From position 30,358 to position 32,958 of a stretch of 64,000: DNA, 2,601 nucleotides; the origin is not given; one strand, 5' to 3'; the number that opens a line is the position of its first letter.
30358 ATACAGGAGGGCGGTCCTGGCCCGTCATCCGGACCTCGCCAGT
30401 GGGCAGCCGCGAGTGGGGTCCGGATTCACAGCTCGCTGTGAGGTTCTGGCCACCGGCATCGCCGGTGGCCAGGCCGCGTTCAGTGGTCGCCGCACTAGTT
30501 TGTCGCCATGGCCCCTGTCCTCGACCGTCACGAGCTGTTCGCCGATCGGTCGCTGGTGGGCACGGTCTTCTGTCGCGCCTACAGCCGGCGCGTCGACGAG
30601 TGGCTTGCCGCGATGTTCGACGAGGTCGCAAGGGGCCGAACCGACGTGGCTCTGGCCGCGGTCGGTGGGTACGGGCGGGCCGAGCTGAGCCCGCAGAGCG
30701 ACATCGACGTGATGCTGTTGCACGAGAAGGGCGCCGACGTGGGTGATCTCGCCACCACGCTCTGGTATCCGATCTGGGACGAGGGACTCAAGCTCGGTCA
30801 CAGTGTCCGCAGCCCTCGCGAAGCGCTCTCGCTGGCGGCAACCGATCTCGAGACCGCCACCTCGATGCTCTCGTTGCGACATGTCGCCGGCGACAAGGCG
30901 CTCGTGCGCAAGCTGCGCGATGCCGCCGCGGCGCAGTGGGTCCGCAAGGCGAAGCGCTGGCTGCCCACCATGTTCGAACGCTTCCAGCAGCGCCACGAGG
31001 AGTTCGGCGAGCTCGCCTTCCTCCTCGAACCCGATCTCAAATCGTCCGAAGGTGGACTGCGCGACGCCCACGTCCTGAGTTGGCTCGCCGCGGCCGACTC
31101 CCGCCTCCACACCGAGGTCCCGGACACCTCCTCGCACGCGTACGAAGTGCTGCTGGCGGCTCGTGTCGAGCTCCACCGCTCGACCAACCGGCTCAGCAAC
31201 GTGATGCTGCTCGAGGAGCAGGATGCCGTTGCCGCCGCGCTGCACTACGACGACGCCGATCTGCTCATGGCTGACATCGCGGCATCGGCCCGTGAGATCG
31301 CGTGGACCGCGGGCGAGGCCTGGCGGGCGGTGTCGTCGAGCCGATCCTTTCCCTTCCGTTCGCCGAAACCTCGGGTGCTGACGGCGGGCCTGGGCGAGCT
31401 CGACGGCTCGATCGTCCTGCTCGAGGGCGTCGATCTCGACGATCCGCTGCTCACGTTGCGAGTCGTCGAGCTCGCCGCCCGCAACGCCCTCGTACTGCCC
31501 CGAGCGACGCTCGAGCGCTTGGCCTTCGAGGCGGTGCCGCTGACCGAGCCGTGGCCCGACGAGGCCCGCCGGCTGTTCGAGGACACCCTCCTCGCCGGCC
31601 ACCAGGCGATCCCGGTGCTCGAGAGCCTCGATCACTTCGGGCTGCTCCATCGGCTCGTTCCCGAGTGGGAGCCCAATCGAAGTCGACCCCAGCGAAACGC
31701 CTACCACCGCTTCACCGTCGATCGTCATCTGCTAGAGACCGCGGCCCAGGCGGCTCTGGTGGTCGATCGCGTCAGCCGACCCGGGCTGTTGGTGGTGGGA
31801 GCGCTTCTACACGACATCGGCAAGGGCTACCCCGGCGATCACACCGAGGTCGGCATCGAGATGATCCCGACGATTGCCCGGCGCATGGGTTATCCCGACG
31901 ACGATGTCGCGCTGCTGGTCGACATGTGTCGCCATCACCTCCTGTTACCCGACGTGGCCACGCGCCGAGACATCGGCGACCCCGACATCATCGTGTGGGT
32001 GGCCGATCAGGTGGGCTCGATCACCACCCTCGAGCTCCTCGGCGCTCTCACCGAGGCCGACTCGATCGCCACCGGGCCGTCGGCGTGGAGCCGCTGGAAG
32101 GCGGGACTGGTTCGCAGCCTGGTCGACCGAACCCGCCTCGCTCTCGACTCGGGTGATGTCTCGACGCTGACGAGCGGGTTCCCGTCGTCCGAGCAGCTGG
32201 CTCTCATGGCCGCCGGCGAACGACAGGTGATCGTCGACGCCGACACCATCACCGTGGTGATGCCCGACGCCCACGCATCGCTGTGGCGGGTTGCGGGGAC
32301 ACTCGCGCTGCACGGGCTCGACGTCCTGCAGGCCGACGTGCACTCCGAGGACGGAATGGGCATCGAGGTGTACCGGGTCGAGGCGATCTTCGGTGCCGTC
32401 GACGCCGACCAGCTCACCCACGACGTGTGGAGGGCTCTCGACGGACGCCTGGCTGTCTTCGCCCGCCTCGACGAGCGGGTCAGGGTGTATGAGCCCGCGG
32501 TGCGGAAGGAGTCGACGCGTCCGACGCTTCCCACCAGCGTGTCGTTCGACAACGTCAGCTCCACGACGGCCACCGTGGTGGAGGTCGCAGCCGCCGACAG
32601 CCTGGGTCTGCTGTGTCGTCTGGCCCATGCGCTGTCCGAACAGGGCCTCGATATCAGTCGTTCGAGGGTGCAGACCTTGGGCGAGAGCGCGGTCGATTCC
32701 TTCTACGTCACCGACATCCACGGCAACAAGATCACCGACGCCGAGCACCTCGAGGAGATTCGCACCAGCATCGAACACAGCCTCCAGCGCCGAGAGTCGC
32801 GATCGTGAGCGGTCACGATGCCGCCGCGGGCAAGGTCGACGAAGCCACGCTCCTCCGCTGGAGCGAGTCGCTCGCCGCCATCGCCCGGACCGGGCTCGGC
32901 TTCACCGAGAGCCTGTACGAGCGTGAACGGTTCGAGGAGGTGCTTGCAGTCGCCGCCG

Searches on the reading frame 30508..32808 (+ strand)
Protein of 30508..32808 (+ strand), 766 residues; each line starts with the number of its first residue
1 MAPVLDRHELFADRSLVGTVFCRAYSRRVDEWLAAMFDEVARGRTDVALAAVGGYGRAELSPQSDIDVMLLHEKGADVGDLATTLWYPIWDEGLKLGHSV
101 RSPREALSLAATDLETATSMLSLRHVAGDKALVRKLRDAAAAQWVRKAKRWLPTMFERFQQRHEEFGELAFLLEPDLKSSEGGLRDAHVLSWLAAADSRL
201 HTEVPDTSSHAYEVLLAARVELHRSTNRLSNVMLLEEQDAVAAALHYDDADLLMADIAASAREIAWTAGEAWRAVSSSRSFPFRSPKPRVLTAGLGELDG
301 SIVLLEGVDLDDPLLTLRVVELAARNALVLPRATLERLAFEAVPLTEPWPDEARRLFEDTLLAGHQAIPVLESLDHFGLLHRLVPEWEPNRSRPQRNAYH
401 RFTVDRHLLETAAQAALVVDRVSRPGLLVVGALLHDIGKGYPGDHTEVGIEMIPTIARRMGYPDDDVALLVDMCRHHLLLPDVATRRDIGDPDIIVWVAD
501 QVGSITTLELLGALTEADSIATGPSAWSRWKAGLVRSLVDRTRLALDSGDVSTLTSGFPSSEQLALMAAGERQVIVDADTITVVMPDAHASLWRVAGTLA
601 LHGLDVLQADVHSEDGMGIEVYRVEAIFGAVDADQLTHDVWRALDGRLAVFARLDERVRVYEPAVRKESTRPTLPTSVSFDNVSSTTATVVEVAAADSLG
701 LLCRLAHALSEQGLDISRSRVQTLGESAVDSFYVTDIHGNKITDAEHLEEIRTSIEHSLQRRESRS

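Call 85: search_protein_families(library=pfam, proteins=[window:30508-32808:+], max_evalue=0.001)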
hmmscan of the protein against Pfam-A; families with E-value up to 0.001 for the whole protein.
window:30508-32808:+ (766 aa): 5 families
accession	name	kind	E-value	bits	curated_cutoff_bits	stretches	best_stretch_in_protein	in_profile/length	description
PF08335.16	GlnD_UR_UTase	-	1.3e-14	54.8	21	1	155-264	6-133/141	GlnD PII-uridylyltransferase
PF01966.28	HD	-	1.1e-10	42.3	22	1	405-501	2-112/116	HD domain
PF01842.31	ACT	-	1.4e-07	31.6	27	0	689-752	1-62/66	ACT domain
PF24931.1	ACT_ACR9_3rd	-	3.8e-05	24.1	27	1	677-759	1-84/98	ACR9-like, ACT-like domain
PF22754.3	bHLH-TF_ACT-like_plant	-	0.00028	21.5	27.6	0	689-749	11-68/75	Plant bHLH transcription factor, ACT-like domain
